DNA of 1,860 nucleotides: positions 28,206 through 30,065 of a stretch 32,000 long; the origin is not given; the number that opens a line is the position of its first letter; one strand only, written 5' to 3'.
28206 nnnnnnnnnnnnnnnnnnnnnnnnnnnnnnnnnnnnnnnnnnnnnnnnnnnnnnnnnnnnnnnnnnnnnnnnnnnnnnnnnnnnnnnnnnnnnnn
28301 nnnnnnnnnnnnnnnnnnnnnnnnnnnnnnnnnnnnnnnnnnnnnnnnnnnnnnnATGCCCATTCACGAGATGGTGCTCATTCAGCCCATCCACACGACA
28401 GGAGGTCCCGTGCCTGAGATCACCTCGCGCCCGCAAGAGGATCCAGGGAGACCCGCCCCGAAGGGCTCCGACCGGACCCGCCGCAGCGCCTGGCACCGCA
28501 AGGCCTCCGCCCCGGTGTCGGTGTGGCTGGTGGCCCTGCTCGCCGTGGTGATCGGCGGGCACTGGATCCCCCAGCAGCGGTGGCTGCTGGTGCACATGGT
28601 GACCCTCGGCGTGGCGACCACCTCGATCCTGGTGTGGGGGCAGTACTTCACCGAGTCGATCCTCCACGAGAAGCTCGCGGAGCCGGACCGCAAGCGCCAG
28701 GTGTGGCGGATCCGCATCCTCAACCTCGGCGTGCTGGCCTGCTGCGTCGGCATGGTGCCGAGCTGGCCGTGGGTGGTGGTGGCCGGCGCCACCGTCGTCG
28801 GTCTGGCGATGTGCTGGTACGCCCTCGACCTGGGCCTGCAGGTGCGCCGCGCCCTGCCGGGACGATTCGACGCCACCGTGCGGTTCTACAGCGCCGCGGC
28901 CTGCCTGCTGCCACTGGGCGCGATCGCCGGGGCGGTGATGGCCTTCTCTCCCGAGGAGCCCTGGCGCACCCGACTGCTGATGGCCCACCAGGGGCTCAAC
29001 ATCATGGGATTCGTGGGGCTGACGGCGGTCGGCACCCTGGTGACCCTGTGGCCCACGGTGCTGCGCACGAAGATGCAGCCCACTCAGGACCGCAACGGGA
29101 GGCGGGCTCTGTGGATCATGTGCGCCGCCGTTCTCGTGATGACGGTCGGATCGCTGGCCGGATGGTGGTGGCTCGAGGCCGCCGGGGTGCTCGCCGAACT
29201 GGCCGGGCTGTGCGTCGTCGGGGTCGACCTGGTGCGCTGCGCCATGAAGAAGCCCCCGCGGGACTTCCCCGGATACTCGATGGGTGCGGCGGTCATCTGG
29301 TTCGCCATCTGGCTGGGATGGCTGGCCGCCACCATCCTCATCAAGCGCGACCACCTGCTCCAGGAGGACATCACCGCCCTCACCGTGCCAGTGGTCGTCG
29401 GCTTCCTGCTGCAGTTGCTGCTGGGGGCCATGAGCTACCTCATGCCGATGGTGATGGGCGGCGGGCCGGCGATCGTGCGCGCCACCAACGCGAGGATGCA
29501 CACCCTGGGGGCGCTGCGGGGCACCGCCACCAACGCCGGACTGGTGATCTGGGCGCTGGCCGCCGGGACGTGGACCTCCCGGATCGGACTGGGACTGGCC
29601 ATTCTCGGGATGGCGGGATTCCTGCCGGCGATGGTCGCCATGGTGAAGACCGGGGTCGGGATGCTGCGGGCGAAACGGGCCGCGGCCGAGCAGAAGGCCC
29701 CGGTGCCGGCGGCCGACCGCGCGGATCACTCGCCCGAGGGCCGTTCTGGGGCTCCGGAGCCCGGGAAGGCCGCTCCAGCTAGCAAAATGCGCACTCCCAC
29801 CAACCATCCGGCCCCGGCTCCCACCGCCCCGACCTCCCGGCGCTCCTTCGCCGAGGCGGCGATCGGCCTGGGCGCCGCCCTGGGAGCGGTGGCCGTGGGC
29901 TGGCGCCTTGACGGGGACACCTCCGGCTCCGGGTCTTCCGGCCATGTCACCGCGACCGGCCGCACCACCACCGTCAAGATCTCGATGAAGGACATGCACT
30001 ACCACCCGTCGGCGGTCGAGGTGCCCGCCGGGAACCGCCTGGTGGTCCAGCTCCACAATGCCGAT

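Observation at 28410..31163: NirK fused to a 12-TM domain, with an internal Tat-like signal and an extra cupredoxin domain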

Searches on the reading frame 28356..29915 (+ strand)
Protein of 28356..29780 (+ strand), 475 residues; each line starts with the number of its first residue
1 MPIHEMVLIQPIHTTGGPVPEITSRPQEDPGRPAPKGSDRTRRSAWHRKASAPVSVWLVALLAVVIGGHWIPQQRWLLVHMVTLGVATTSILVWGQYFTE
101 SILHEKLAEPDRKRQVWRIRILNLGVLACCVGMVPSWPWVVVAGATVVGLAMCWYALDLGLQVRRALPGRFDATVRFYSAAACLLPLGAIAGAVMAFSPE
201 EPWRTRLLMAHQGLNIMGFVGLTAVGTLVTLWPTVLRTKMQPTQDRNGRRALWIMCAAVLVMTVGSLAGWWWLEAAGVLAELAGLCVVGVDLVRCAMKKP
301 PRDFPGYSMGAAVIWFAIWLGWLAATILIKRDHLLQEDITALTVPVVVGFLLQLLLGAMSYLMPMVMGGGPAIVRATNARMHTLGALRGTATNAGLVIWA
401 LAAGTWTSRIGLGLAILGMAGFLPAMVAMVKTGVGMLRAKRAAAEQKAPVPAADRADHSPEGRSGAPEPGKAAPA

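Call 7: find_homologous_proteins(query=window:28356-29780:+, max_evalue=0.001)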
Query window:28356-29780:+ (475 aa): 81 proteins with E <= 0.001 among 8000 candidates.
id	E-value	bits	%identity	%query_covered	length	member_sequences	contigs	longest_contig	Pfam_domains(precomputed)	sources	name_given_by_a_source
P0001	5.6e-236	802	91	86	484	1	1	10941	-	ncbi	-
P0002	5.9e-198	677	80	81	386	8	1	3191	-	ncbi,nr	ncbi:MAG: nitrite reductase, partial [Acidipropionibacterium jensenii]|nr:nitrite reductase [Acidipr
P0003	6.9e-108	380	64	59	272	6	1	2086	-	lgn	-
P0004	4.4e-106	374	49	85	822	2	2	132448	PF07732.22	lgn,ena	-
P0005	5.7e-98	347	48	81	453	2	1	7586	-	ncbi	ncbi:MAG: multicopper oxidase domain-containing protein, partial [Brachybacterium sp.]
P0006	1.1e-97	346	46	87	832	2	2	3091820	PF07731.21,PF07732.22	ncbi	ncbi:multicopper oxidase domain-containing protein [Propionibacteriaceae bacterium G1746]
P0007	1.1e-97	346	45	91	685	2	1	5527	PF13473.13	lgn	-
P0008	4.1e-96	341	46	87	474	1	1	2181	-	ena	-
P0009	1.6e-93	332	48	76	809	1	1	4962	PF02958.27,PF01636.30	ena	-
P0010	2.1e-88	316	59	56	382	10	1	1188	-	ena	-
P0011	3.7e-88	315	42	87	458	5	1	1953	-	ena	-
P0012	2.0e-86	309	44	90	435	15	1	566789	-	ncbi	ncbi:hypothetical protein ACUH94_03715 [Dermabacteraceae bacterium P7074]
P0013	6.6e-78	281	40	91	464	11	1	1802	-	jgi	jgi:nitrite reductase (NO-forming)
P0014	2.7e-77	279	41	90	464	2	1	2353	-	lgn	-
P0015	8.1e-77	277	41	91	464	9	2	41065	-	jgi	-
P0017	1.9e-75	273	39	91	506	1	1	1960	-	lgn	-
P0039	1.8e-70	256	40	84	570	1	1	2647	-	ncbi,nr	ncbi:MAG TPA: copper oxidase, partial [Arachnia sp.]|nr:copper oxidase [Arachnia sp.]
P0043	1.0e-68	251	37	94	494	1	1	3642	-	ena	-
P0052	9.2e-64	234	40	87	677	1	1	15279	-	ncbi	ncbi:MAG: copper oxidase, partial [Brooklawnia sp.]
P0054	4.2e-63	232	41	68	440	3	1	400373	-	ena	-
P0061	2.9e-58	216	36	86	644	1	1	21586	-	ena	-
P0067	1.7e-50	190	36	74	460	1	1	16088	-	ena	-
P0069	1.3e-46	178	41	49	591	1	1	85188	-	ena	-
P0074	7.9e-37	145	33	61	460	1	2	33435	-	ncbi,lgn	-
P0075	1.0e-36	145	35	85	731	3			-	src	-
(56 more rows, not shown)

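Call 17: search_protein_families(library=pfam, alignment_id=A1, max_evalue=1)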
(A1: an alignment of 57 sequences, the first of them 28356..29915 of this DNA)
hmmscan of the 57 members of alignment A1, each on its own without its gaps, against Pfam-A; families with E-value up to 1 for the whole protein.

A. member 1, window:28356-29915:+ (520 aa): 0 families

B. families by the number of members that match (of 57 scanned): 24 families
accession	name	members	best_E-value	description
PF11239.13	DUF3040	9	0.0024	Protein of unknown function (DUF3040)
PF13473.12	Cupredoxin_1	6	4.7e-07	Cupredoxin-like domain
PF00127.26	Copper-bind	5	0.00018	Copper binding proteins, plastocyanin/azurin family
PF07732.21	Cu-oxidase_3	4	1.8e-13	Multicopper oxidase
PF10745.14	DUF2530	4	0.003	Protein of unknown function (DUF2530)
PF10678.14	DUF2492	4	0.2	Protein of unknown function (DUF2492)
PF11384.13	DUF3188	3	0.059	Protein of unknown function (DUF3188)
PF07731.20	Cu-oxidase_2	2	3.1e-07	Multicopper oxidase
PF00115.25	COX1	2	3.7e-05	Cytochrome C and Quinol oxidase polypeptide I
PF23509.1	MSMEG_3727_PQQ-assoc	2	0.00051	MSMEG_3727, PQQ-associated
PF06624.17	RAMP4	2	0.092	Ribosome associated membrane protein RAMP4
PF01636.29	APH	1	9.7e-25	Phosphotransferase enzyme family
PF02958.26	EcKL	1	1.5e-05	Ecdysteroid kinase-like family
PF07914.17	DUF1679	1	0.0049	Uncharacterized oxidoreductase dhs-27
PF19974.5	TCAD9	1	0.025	Ternary complex associated domain 9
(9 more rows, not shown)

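Call 18: search_solved_structures(query=A1, max_evalue=10, show_alignments=0)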
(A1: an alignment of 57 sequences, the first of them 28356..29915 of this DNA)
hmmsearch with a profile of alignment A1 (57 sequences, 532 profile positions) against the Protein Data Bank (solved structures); distinct sequences matched with E-value up to 10: 1.
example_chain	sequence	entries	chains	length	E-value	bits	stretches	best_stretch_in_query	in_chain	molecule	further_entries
5uhq_A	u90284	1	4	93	1.3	11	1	200-264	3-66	Sugar transporter SemiSWEET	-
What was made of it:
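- On Haem-copper oxidase superfamily, subunit I: The profile search of PDB sequences gave no HCO hit (call 18).
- Tried and rejected: A profile search of PDB sequences with A1 found nothing relevant (call 18).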

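Call 20: search_protein_families(library=pfam, proteins=[P0061, P0069, P0075, P0052, P0039, P0043, P0017, P0074, P0067, P0054], max_evalue=0.1)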
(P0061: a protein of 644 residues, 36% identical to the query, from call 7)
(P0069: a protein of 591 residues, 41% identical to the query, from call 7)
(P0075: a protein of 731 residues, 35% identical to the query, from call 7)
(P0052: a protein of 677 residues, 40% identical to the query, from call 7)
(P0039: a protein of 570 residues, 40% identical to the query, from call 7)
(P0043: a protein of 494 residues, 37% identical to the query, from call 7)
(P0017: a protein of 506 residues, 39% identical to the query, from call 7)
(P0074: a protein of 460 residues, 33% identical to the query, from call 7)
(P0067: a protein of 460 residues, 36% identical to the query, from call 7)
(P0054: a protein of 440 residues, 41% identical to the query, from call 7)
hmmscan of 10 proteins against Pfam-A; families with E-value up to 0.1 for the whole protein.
P0061 (644 aa): 0 families

P0069 (591 aa): 0 families

P0075 (731 aa): 0 families

P0052 (677 aa): 3 families
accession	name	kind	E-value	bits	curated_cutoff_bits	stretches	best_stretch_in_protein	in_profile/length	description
PF07732.21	Cu-oxidase_3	-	0.00039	20.9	21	1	611-660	7-56/119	Multicopper oxidase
PF00127.26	Copper-bind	-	0.0016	19.3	21.2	1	467-551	3-96/99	Copper binding proteins, plastocyanin/azurin family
PF13473.12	Cupredoxin_1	-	0.0074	16.7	27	1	468-526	22-80/104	Cupredoxin-like domain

P0039 (570 aa): 2 families
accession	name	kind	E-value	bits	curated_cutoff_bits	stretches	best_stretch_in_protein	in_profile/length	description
PF13473.12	Cupredoxin_1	-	0.00095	19.6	27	1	484-545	18-79/104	Cupredoxin-like domain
PF11239.13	DUF3040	-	0.012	16.3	24.7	1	83-141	23-84/84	Protein of unknown function (DUF3040)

P0043 (494 aa): 1 family
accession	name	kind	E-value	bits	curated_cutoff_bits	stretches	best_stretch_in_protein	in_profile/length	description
PF24030.1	DUF7341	-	0.069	14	27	0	227-300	52-127/133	Domain of unknown function (DUF7341)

P0017 (506 aa): 0 families

P0074 (460 aa): 1 family
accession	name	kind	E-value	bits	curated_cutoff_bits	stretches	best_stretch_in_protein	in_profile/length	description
PF00115.25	COX1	-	3.7e-05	23.2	34.8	1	161-318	1-181/436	Cytochrome C and Quinol oxidase polypeptide I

P0067 (460 aa): 1 family
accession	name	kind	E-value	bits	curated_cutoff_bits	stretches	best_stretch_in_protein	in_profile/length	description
PF11384.13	DUF3188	-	0.059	13.4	24.6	1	173-191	25-43/50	Protein of unknown function (DUF3188)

P0054 (440 aa): 0 families

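Call 26: find_related_loci(query=A1, collection=genome_contigs, flank=6000)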
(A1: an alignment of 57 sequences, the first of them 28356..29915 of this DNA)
Query A1 (520 aa) in genome_contigs; peptide patterns used: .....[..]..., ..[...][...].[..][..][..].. (x = any residue, [..] = any of these).
599 stretches matched a pattern (row limit reached: there are more); 573 encode a relative of the query (tblastn E <= 1e-3); the best 80 are kept; 80 distinct loci.
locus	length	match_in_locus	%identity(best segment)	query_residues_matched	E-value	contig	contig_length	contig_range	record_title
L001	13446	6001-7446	69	36-520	0e+0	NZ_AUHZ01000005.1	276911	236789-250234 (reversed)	Acidipropionibacterium thoenii DSM 20276 G554DRAFT_scaffold00003.3_C, whole genome shotgun sequence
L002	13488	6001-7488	59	24-519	4e-174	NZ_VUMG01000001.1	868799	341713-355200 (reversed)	Cutibacterium porci strain WCA-380-WT-3A seq1, whole genome shotgun sequence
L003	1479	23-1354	61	40-491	0e+0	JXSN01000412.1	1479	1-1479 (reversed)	Achromatium sp. WMS2 contig-183_415, whole genome shotgun sequence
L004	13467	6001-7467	51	23-518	3e-137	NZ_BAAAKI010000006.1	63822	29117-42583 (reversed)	Luteococcus sanguinis strain JCM 12371 sequence06, whole genome shotgun sequence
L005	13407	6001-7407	49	29-520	9e-116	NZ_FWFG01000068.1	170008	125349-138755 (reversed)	Brachybacterium nesterenkovii strain CIP104813, whole genome shotgun sequence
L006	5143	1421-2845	43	20-470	2e-104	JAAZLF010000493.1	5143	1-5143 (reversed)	MAG: Actinomycetales bacterium isolate AS23ysBPME_173 226504_AS23, whole genome shotgun sequence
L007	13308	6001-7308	48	24-479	1e-101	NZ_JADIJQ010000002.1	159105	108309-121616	Tessaracoccus sp. SD287 2, whole genome shotgun sequence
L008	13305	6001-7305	48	18-455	1e-100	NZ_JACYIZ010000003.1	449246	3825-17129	Aestuariimicrobium ganziense strain YIM S02566 Scaffold3, whole genome shotgun sequence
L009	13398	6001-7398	42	24-496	4e-99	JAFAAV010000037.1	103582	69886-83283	MAG: Actinomycetes bacterium isolate OH_PFB_94 k127_387698, whole genome shotgun sequence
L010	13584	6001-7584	42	18-519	9e-99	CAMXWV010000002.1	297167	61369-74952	MAG TPA_asm: uncultured Dermabacter sp. isolate SRR17635580_bin.14_metaWRAP_v1.3_MAG genome assembly, contig: ERZ1421254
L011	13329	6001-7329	43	20-454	1e-97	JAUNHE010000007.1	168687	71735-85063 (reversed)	MAG: Rothia sp. (in: high G+C Gram-positive bacteria) isolate S28M_Sa_1 NODE_20_length_168687_cov_88.333739, whole genom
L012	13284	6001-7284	43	24-457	3e-97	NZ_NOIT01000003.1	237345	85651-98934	Kocuria carniphila strain CCM 132 NODE_3_length_237345_cov_234.2, whole genome shotgun sequence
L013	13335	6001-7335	42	43-519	1e-96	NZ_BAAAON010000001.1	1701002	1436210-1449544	Arthrobacter parietis strain JCM 14917 sequence01, whole genome shotgun sequence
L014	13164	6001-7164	48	20-393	7e-97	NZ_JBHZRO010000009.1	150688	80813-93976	Brachybacterium vulturis strain HQB-332 NODE_9_length_150688_cov_159.197117, whole genome shotgun sequence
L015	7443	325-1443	49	41-401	9e-96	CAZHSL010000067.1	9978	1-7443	MAG TPA_asm: uncultured Corynebacterium sp. isolate SRP187154_co1_159 genome assembly, contig: NODE_9648_length_9978_cov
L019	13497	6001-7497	46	39-519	2e-95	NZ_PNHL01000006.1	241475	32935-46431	Brachybacterium sp. UMB0905 ERR1203658.17957_1_70.6, whole genome shotgun sequence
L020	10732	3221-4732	41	19-519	7e-91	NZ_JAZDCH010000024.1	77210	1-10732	Brachybacterium sp. J153 Scaffold4_4, whole genome shotgun sequence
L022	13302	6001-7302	44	24-451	3e-90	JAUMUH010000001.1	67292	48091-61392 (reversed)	MAG: Rothia sp. (in: high G+C Gram-positive bacteria) isolate S11M_Sa_21_sub NODE_98_length_67292_cov_7.037673, whole ge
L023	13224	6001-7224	43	26-434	5e-90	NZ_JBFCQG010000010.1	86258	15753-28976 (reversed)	Kocuria marina strain HC11 HC11_10, whole genome shotgun sequence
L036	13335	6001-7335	41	24-469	4e-86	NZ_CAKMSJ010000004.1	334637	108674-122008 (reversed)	Rothia endophytica strain 56QC2O2, whole genome shotgun sequence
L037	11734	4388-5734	41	24-464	9e-86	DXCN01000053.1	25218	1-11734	MAG TPA_asm: Candidatus Rothia avicola isolate ChiHjej12B11-9195 ChiHjej12B11M5__C297163_L25218_SAMN08009878, whole geno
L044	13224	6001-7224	38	31-434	1e-77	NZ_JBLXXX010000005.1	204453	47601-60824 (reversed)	Rothia sp. CCM 9418 5, whole genome shotgun sequence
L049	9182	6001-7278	43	13-426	1e-74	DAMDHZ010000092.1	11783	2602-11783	MAG TPA_asm: Brachybacterium sp. isolate CTOTU50486 NODE_279_length_11783_cov_4.970754, whole genome shotgun sequence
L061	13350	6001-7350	39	33-515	9e-71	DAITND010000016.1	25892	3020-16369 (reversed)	MAG TPA_asm: Dermatophilaceae bacterium isolate CTOTU10858 NODE_294_length_25892_cov_29.611991, whole genome shotgun seq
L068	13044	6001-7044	43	53-401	6e-69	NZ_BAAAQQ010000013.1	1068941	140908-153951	Nocardioides bigeumensis strain JCM 16021 sequence13, whole genome shotgun sequence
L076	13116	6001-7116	39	53-426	3e-67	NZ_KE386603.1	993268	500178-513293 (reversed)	Thermocrispum agreste DSM 44070 YWYDRAFT_scaffold_0.1, whole genome shotgun sequence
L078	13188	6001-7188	37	53-448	5e-67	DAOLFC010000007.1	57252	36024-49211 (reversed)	MAG TPA_asm: Arachnia sp. isolate AMR_MDS_0196 NODE_88_length_57252_cov_40.189835, whole genome shotgun sequence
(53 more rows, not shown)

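Call 27: predict_structure(alignment_id=A1)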
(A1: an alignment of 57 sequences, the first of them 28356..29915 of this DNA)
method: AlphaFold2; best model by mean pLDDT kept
length: 520 residues; sequences in the alignment: 57
mean_pLDDT: 84.8   pTM: 0.81
mean pLDDT of the five models: 84.8, 83.4, 83.3, 83.3, 82.7
residues with pLDDT >= 90: 383; 70-90: 36; 50-70: 28; < 50: 73
segments of 3 or more residues with pLDDT < 50: 1-16, 462-466, 468-486, 488-520
pLDDT, mean of each block of 10 residues (from residue 1): 37 47 58 72 87 94 93 93 96 93 90 95 98 97 98 97 88 94 98 97 96 98 96 96 95 98 98 98 98 97 96 98 98 94 95 96 91 95 95 97 95 96 94 95 91 62 48 42 42 36 34 29
secondary structure, 60 per line:
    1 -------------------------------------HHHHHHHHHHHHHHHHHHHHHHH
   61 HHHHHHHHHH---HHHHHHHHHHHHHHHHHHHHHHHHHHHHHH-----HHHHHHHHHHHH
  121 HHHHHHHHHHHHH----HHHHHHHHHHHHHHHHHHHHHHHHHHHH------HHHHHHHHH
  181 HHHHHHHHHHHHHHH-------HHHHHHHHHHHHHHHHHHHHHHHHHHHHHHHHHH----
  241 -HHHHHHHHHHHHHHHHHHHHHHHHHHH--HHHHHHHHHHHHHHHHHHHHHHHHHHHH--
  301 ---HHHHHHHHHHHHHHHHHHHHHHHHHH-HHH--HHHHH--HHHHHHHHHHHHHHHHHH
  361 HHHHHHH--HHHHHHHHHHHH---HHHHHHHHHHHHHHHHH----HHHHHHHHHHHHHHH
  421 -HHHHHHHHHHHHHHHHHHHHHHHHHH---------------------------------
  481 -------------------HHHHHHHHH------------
elements in order: H38-70 H74-103 H109-133 H138-165 H172-195 H203-236 H242-268 H271-298 H304-329 H336-340 H343-367 H370-381 H385-401 H406-420 H422-447 H500-508
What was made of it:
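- Fold: AF2 pLDDT 84.8 overall and about 95 in the core (call 27).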

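Call 30: fold_search(model_id=the predicted structure, library=pdb)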
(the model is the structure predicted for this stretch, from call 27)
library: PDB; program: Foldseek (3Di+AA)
matches with E <= 10: 298; with E <= 0.001: 1
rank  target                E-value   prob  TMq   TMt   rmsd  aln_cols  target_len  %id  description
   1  9g6b_A                1.8e-04  1.00  0.54  0.59   7.1       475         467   12  cbb3-2 NOH complex (released 2026-01-28)
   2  9g83_t                1.7e-03  1.00  0.51  0.56   7.0       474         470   11  Respiratory supercomplex CI1-CIII2-CIV2-(cbb3)1 from alphaproteobacterium (released 2026-02-04)
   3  1ehk_A                2.2e-03  1.00  0.52  0.50   6.9       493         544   14  CRYSTAL STRUCTURE OF THE ABERRANT BA3-CYTOCHROME-C OXIDASE FROM THERMUS THERMOPHILUS (released 2001-02-22)
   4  4g7s_A                2.5e-03  1.00  0.53  0.50   6.3       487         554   14  Structure of Recombinant Cytochrome ba3 Oxidase mutant V236I from Thermus thermophilus (released 2013-07-24)
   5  8hcr_F                3.5e-03  1.00  0.50  0.48   6.8       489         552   11  Cryo-EM structure of the Mycobacterium tuberculosis cytochrome bcc:aa3 supercomplex and a novel inhibitor targeting su (released 2023-05-03)
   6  7o37_a                3.6e-03  1.00  0.53  0.53   6.7       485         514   10  Murine supercomplex CIII2CIV in the assembled locked conformation (released 2021-10-13)
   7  4g7q_A                3.6e-03  1.00  0.50  0.47   9.6       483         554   13  Structure of Recombinant Cytochrome ba3 Oxidase mutant V236L from Thermus thermophilus (released 2013-07-24)
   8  4g71_A                5.6e-03  1.00  0.53  0.50   6.8       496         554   12  Structure of Recombinant Cytochrome ba3 Oxidase mutant V236N from Thermus thermophilus (released 2013-07-24)
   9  4n4y_A                5.8e-03  1.00  0.55  0.53   6.1       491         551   13  Structure of Recombinant Cytochrome ba3 Oxidase mutant G232V from Thermus thermophilus (released 2014-10-08)
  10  9fq8_4Q               6.3e-03  1.00  0.49  0.54   6.9       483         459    8  Perkinsus marinus Respiratory complex CIV (released 2025-06-25)
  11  4gp8_A                6.5e-03  1.00  0.43  0.43  10.9       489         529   14  Structure of Recombinant Cytochrome ba3 Oxidase mutant Y133W+T231F from Thermus thermophilus (released 2013-01-16)
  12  3s8g_A                7.3e-03  1.00  0.54  0.51   6.1       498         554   12  1.8 A structure of ba3 cytochrome c oxidase mutant (A120F) from Thermus thermophilus in lipid environment (released 2011-08-03)
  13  7coh_A                7.6e-03  1.00  0.54  0.54   6.4       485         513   10  Dimeric Form of Bovine Heart Cytochrome c Oxidase in the Fully Oxidized State (released 2021-04-07)
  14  8d4t_N                7.6e-03  1.00  0.50  0.51   6.7       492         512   10  Mammalian CIV with GDN bound (released 2022-07-06)
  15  4gp4_A                8.3e-03  1.00  0.53  0.50   6.4       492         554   13  Structure of Recombinant Cytochrome ba3 Oxidase mutant Y133F from Thermus thermophilus (released 2013-01-16)
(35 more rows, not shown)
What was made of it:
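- Closest known: Haem-copper oxidase superfamily subunit I. Same: A 12-helix fold; PDB ranks 1-43 all belong to it (call 30).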
